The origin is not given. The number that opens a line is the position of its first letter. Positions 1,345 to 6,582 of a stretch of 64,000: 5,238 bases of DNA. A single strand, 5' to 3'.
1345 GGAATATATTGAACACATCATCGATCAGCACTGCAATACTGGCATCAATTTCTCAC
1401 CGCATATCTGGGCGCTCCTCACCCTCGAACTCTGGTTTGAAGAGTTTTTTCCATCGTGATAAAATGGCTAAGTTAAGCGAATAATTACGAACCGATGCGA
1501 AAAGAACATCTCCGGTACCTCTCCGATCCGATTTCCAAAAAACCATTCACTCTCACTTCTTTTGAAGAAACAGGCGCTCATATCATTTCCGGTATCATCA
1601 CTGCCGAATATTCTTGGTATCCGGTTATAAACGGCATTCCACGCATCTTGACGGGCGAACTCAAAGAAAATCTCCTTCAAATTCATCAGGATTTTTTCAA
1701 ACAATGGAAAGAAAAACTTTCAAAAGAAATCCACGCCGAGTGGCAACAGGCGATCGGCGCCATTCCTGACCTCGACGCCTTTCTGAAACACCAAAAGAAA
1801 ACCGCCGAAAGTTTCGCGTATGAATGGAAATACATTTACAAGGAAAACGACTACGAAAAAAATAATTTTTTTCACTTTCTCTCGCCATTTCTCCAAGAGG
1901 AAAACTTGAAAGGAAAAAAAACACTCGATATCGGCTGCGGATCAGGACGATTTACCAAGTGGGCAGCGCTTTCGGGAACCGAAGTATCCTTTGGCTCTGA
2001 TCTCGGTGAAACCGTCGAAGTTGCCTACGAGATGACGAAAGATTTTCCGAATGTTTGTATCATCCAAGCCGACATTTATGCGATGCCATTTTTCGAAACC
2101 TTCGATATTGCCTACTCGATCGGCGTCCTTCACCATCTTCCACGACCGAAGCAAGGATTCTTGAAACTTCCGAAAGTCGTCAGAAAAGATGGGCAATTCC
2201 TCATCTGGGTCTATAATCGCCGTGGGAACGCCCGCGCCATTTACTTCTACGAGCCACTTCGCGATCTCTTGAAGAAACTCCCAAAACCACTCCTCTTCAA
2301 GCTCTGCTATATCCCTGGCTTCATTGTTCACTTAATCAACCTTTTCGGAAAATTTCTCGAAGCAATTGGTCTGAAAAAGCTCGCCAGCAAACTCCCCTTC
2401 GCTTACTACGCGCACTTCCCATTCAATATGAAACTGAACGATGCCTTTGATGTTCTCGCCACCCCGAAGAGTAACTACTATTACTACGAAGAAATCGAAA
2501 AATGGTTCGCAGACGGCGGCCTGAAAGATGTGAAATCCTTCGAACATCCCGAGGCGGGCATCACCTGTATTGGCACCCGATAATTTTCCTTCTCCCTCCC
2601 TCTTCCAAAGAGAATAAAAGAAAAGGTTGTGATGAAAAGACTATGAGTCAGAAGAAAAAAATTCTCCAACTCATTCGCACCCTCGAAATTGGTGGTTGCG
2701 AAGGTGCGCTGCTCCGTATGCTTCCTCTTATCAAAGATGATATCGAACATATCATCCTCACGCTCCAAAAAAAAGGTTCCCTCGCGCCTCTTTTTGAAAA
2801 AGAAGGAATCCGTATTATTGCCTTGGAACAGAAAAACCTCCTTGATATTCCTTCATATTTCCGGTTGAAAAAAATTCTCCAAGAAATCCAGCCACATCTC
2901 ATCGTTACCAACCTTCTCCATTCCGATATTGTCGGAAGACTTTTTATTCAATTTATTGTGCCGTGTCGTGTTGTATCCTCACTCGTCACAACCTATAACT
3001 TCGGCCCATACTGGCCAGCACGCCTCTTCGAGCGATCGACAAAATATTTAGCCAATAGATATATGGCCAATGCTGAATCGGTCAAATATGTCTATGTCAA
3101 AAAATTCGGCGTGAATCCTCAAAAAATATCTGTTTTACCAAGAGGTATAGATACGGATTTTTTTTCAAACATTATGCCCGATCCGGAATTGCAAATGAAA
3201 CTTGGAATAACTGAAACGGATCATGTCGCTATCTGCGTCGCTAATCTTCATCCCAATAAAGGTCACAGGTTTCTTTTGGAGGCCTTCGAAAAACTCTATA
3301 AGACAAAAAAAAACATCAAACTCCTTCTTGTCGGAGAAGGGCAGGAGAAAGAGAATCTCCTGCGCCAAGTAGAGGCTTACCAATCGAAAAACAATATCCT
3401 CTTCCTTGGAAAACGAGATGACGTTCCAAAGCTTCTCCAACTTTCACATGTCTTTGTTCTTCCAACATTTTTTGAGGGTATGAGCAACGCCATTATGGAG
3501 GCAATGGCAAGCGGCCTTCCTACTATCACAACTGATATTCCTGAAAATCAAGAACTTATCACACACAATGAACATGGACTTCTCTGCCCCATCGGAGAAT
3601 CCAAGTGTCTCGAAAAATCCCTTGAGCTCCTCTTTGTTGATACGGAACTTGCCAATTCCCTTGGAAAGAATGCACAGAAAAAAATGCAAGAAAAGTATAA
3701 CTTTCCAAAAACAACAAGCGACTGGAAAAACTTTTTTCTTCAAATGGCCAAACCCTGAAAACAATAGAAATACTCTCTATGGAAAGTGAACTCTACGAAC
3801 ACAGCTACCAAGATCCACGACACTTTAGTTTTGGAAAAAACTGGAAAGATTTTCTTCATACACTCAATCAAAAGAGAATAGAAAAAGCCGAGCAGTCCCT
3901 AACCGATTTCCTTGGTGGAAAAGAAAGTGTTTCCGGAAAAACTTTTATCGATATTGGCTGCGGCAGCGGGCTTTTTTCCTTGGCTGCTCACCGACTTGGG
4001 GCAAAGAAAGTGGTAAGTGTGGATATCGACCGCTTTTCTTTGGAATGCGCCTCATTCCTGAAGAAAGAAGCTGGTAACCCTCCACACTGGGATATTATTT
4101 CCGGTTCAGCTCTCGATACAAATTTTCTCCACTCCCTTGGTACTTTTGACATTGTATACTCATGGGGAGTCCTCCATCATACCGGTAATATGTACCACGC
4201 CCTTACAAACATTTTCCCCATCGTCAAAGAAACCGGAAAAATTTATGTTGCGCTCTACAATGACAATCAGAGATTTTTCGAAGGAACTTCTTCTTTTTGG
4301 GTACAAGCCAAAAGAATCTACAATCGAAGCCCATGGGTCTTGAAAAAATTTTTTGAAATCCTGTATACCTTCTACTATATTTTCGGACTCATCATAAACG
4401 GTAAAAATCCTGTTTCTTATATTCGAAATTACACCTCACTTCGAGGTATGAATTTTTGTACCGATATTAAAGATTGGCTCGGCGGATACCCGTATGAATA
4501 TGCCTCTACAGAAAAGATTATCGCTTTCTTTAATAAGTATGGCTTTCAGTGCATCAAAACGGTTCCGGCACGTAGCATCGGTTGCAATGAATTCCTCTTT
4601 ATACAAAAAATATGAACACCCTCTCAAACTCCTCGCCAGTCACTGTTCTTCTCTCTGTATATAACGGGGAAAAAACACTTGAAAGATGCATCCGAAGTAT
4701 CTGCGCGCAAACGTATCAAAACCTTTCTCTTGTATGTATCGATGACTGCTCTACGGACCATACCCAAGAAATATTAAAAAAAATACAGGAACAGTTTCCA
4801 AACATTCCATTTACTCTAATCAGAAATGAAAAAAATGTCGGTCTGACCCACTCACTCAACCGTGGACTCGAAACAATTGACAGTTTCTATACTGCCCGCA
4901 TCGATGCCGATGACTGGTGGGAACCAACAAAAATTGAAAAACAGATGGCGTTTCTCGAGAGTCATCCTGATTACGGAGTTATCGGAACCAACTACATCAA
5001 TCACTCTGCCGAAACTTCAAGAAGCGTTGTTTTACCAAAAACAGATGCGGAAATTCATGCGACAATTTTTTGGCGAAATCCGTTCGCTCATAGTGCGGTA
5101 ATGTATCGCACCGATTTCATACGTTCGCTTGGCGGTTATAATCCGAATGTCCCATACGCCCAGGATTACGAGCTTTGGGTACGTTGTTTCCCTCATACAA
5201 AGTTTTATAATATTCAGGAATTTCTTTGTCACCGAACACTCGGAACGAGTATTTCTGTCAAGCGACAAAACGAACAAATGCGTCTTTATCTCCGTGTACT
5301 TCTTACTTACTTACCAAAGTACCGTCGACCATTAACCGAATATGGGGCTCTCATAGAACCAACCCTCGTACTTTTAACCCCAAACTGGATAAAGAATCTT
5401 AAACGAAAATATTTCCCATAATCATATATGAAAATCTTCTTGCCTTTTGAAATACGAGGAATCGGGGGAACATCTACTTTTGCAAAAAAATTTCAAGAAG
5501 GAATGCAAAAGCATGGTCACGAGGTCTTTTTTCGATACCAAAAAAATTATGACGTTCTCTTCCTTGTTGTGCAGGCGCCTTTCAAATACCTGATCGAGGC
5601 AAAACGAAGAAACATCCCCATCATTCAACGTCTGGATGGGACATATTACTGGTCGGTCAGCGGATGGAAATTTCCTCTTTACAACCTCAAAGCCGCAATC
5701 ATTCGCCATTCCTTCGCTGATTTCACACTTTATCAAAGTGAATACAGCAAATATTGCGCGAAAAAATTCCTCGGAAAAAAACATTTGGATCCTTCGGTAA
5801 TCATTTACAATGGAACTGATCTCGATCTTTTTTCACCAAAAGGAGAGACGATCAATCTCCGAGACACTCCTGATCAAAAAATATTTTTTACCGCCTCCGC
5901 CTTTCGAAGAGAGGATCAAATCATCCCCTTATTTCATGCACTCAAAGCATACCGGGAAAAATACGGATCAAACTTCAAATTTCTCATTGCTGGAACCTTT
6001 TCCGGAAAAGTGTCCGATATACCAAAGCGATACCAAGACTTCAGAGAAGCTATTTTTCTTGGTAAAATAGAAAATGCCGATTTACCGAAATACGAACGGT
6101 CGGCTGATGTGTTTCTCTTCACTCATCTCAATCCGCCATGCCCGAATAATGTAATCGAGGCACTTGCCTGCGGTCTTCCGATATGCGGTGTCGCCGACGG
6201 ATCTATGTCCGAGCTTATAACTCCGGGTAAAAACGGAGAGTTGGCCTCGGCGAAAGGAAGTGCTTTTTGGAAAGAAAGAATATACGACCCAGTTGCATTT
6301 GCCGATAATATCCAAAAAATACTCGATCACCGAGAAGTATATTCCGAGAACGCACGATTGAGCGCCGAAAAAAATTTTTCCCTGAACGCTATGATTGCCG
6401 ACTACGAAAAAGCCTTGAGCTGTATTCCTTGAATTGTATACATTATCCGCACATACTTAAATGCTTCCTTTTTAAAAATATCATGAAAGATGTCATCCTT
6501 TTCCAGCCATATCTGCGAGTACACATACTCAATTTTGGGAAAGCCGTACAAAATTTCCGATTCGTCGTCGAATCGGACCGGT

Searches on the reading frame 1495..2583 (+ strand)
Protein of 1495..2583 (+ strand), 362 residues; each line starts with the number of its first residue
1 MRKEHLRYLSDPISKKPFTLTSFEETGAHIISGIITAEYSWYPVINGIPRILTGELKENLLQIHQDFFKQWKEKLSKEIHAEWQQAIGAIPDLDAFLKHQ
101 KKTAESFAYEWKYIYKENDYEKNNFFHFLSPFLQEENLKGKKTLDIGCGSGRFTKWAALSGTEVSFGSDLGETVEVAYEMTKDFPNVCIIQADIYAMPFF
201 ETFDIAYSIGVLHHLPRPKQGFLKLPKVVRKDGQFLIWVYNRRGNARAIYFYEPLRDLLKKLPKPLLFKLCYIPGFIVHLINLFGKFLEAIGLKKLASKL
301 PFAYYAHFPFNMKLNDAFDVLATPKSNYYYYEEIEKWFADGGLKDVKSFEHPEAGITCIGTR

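Call 23: search_protein_families(library=pfam, proteins=[window:1495-2583:+], max_evalue=0.001)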
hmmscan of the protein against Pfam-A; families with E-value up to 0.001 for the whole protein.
window:1495-2583:+ (362 aa): 7 families
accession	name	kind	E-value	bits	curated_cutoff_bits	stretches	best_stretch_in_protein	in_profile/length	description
PF08241.18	Methyltransf_11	-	7.2e-14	52.6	21.2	1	144-237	1-95/95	Methyltransferase domain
PF13847.12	Methyltransf_31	-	2e-11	44.2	27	1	139-240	3-112/145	Methyltransferase domain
PF13649.12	Methyltransf_25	-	1.4e-10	42.1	27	1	144-233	2-97/97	Methyltransferase domain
PF13489.12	Methyltransf_23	-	5.9e-09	36.3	27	1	127-244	11-123/164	Methyltransferase domain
PF08242.18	Methyltransf_12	-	1.2e-08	36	30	1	144-234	1-97/98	Methyltransferase domain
PF08003.17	Methyltransf_9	-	2.4e-08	33.8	23.8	1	137-244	113-224/315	Protein of unknown function (DUF1698)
PF01728.25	FtsJ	-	0.00076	19.9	24.1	0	137-200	17-81/181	FtsJ-like methyltransferase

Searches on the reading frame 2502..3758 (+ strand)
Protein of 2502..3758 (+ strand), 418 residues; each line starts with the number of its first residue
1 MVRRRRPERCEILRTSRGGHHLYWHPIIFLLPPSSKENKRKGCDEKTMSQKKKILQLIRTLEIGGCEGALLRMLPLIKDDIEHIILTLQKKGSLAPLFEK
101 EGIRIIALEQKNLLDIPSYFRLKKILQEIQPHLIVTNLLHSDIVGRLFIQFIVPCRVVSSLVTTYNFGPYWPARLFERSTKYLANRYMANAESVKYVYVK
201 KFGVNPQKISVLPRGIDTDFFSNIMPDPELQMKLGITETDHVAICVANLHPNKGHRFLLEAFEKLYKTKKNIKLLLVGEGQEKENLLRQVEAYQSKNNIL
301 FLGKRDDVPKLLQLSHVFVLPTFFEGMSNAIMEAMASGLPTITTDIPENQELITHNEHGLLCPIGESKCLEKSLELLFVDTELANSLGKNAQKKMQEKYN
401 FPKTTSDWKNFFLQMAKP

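Call 23: search_protein_families(library=pfam, proteins=[window:2502-3758:+], max_evalue=0.001)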
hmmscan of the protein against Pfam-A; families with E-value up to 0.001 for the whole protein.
window:2502-3758:+ (418 aa): 4 families
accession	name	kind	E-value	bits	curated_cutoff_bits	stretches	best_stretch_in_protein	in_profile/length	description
PF00534.26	Glycos_transf_1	-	8.2e-38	130.1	26.4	1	229-393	4-171/172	Glycosyl transferases group 1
PF13692.12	Glyco_trans_1_4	-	9.1e-34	117.2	27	1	241-375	2-137/142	Glycosyl transferases group 1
PF13439.12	Glyco_transf_4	-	6.2e-12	46.3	28.5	1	77-219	16-169/170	Glycosyltransferase Family 4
PF13524.12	Glyco_trans_1_2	-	0.00044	20.6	25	0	262-401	6-135/144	Glycosyl transferase-like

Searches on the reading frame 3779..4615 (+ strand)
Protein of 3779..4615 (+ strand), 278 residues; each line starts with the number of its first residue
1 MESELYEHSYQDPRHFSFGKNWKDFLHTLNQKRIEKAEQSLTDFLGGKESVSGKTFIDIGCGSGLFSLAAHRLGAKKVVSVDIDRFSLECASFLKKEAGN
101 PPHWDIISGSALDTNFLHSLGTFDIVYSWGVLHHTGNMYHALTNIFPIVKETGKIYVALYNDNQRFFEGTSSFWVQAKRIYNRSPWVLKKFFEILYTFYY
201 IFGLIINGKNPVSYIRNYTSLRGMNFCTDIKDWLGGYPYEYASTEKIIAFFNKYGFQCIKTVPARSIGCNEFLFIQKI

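Call 23: search_protein_families(library=pfam, proteins=[window:3779-4615:+], max_evalue=0.001)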
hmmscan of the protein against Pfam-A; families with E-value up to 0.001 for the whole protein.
window:3779-4615:+ (278 aa): 10 families
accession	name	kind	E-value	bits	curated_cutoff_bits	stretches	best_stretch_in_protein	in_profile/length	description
PF08241.18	Methyltransf_11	-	6.1e-13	49.7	21.2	1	57-156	1-94/95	Methyltransferase domain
PF13489.12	Methyltransf_23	-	2e-11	44.3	27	1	39-163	10-122/164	Methyltransferase domain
PF13847.12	Methyltransf_31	-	2.9e-11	43.7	27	1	52-167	3-119/145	Methyltransferase domain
PF13649.12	Methyltransf_25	-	4.3e-11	43.8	27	1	57-153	2-97/97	Methyltransferase domain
PF06325.19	PrmA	-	8.8e-11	42.3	22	1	52-91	161-200/296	Ribosomal protein L11 methyltransferase (PrmA)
PF08242.18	Methyltransf_12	-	5.6e-10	40.3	30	1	57-154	1-97/98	Methyltransferase domain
PF08003.17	Methyltransf_9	-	4.9e-07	29.5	23.8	1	51-154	114-214/315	Protein of unknown function (DUF1698)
PF01209.24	Ubie_methyltran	-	2.4e-05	24.2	20.1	1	51-157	46-151/233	ubiE/COQ5 methyltransferase family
PF05175.20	MTS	-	0.00037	20.6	23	1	36-93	18-73/170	Methyltransferase small domain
PF01728.25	FtsJ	-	0.00078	19.9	24.1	0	52-88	21-58/181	FtsJ-like methyltransferase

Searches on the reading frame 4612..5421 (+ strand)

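Call 23: search_protein_families(library=pfam, proteins=[window:4612-5421:+], max_evalue=0.001)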
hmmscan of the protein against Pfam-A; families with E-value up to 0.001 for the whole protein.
window:4612-5421:+ (269 aa): 3 families
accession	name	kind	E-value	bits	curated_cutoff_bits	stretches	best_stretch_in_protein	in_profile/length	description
PF00535.33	Glycos_transf_2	-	2e-31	109.7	23.3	1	11-139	1-127/168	Glycosyl transferase family 2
PF13641.12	Glyco_tranf_2_3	-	5.3e-15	56.5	27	1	10-192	3-194/230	Glycosyltransferase like family 2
PF10111.15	Glyco_tranf_2_2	-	2.7e-11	43.9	27.3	1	11-198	1-205/276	Glycosyltransferase like family 2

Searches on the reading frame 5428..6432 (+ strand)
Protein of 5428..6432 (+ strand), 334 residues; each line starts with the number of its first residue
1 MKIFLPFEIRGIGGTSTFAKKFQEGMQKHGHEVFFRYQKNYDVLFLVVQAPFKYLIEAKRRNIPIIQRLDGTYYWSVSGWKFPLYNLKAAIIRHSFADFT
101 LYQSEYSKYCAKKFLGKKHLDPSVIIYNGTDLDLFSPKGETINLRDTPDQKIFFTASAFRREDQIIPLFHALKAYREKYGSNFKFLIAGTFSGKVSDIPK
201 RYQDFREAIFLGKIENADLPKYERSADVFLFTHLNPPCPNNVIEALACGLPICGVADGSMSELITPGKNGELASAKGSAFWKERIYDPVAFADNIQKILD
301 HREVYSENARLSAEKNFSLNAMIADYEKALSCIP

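Call 23: search_protein_families(library=pfam, proteins=[window:5428-6432:+], max_evalue=0.001)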
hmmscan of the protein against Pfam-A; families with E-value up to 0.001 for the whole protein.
window:5428-6432:+ (334 aa): 4 families
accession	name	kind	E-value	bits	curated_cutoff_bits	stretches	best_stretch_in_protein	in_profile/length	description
PF13692.12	Glyco_trans_1_4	-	5.3e-15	56.4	27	1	151-300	3-141/142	Glycosyl transferases group 1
PF00534.26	Glycos_transf_1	-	7.9e-15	55.2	26.4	1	148-279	13-146/172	Glycosyl transferases group 1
PF13439.12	Glyco_transf_4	-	0.00015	22.3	28.5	0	40-133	72-169/170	Glycosyltransferase Family 4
PF13524.12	Glyco_trans_1_2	-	0.0006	20.2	25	0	172-275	6-100/144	Glycosyl transferase-like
